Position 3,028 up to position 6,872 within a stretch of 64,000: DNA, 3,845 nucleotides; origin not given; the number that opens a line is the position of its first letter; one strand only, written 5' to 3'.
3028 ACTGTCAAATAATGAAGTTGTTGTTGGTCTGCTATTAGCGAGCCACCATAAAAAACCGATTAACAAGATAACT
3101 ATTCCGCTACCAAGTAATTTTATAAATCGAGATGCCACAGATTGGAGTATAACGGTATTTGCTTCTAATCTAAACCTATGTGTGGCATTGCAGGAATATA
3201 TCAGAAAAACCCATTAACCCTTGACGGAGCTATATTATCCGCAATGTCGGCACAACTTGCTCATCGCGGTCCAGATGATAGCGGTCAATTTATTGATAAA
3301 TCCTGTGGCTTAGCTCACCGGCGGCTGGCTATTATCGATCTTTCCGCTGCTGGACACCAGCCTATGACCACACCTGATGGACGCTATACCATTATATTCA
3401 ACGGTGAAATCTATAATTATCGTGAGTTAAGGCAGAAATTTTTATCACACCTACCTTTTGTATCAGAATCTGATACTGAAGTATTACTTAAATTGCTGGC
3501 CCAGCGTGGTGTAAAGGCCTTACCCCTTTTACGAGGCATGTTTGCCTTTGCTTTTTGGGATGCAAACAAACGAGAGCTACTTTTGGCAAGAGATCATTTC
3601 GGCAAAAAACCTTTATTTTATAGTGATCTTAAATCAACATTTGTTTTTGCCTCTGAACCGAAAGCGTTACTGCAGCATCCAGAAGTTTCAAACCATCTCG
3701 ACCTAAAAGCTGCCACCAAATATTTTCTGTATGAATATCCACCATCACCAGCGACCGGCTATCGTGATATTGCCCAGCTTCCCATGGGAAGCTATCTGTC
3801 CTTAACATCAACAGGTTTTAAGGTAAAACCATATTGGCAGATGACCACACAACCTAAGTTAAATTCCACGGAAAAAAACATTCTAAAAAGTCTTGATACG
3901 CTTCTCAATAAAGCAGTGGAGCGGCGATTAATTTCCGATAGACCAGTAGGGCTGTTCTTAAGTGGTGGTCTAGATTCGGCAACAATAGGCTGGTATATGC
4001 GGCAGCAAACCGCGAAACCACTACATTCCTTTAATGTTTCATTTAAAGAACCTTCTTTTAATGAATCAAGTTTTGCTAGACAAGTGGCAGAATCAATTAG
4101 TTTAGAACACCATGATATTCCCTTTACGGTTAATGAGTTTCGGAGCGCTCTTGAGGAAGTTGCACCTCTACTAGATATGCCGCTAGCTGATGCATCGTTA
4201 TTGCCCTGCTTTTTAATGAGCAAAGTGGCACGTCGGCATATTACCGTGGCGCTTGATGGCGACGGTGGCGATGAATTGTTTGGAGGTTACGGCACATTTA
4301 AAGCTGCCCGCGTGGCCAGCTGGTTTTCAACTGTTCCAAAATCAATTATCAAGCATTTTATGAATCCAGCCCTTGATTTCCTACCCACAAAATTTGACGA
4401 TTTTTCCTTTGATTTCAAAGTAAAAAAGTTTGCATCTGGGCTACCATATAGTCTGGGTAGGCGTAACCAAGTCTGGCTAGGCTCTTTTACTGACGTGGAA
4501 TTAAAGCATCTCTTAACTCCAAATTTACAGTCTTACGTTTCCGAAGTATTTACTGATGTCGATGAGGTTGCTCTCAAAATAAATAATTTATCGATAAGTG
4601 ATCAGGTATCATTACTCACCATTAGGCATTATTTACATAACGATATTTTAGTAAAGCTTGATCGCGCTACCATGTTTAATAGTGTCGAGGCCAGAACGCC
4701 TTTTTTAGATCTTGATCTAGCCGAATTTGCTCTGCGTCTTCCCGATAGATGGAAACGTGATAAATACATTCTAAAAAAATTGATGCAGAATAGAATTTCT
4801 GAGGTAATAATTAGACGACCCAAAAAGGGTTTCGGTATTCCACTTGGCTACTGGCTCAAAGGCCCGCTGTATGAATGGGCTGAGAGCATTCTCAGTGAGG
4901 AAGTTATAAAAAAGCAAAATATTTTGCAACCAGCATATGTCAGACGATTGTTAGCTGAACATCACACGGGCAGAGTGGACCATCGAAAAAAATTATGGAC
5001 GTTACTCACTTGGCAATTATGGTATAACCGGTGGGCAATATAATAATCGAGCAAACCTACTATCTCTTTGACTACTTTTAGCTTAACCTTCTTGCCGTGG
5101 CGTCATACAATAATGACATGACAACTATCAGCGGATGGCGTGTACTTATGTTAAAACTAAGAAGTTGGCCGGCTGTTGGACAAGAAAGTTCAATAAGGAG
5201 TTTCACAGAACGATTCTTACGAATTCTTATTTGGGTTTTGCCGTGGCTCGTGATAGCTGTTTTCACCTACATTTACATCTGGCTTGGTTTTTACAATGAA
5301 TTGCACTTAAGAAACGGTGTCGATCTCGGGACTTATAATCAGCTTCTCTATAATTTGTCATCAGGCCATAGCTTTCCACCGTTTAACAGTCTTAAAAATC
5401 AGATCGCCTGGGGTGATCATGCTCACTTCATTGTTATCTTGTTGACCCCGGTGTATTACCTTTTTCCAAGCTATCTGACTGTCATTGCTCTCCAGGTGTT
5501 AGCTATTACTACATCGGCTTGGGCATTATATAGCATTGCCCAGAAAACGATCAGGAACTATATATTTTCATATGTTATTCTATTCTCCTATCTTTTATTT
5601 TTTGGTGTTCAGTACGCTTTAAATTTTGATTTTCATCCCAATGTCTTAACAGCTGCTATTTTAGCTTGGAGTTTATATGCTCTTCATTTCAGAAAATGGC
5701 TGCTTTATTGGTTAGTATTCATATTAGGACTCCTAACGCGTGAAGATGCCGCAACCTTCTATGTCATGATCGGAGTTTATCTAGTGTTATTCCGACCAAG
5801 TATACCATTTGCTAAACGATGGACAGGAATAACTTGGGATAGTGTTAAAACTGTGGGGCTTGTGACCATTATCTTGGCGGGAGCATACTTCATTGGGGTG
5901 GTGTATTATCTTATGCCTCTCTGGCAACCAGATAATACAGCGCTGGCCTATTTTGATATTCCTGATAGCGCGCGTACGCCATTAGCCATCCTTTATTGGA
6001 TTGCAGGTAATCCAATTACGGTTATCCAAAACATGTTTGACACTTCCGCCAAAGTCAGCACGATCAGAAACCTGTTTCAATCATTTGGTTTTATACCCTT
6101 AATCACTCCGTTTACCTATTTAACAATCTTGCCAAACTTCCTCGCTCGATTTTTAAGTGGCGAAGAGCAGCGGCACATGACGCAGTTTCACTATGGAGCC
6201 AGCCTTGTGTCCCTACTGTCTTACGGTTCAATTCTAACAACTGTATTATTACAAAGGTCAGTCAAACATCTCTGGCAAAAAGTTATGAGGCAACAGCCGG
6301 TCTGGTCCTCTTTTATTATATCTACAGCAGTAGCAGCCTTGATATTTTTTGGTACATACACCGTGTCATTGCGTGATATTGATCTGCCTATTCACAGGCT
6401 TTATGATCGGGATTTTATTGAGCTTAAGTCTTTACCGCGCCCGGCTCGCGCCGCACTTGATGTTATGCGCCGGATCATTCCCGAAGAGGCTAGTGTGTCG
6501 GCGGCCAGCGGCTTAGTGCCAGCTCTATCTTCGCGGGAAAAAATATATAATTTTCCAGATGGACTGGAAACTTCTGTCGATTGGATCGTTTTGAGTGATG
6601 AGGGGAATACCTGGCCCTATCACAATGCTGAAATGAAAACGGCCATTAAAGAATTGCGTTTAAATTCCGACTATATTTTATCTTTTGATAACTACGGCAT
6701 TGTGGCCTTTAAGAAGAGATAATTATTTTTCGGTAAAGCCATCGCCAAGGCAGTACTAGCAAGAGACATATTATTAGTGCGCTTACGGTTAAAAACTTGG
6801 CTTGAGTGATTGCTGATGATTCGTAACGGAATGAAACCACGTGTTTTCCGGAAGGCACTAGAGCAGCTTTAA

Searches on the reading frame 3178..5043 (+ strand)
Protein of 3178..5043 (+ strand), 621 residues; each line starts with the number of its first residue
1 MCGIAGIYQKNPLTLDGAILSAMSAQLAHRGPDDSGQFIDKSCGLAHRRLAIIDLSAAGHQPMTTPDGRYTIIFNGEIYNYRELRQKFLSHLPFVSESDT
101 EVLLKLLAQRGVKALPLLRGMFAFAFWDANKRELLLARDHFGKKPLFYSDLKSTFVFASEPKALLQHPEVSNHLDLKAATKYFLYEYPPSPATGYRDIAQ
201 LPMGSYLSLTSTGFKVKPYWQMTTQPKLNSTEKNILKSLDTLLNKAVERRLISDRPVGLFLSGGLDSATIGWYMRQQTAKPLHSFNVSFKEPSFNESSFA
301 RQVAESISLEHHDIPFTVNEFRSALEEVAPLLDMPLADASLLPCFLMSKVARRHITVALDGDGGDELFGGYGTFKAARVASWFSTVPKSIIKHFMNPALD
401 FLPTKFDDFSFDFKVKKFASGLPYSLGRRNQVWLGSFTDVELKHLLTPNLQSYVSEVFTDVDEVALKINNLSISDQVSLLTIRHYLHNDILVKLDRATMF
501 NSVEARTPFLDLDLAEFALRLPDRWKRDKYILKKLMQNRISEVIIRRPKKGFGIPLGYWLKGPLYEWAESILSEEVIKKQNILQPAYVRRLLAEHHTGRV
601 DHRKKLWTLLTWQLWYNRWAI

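Call 11: search_protein_families(library=pfam, proteins=[window:3178-5043:+], max_evalue=0.0001)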
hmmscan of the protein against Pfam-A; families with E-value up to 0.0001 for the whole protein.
window:3178-5043:+ (621 aa): 3 families
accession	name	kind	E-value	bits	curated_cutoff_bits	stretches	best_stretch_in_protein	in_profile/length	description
PF00733.27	Asn_synthase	-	1.5e-89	301.6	21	1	239-616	2-353/354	Asparagine synthase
PF13522.11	GATase_6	-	4.3e-44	150.1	27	1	32-160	1-130/130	Glutamine amidotransferase domain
PF13537.11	GATase_7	-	6e-43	146.2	25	1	47-166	1-123/123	Glutamine amidotransferase domain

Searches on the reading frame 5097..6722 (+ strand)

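Call 11: search_protein_families(library=pfam, proteins=[window:5097-6722:+], max_evalue=0.0001)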
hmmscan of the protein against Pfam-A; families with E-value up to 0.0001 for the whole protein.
window:5097-6722:+ (541 aa): 1 family
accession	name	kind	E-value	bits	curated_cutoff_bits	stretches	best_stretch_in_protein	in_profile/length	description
PF09852.15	DUF2079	-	2.3e-46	159.3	28.2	1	73-535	8-457/459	Predicted membrane protein (DUF2079)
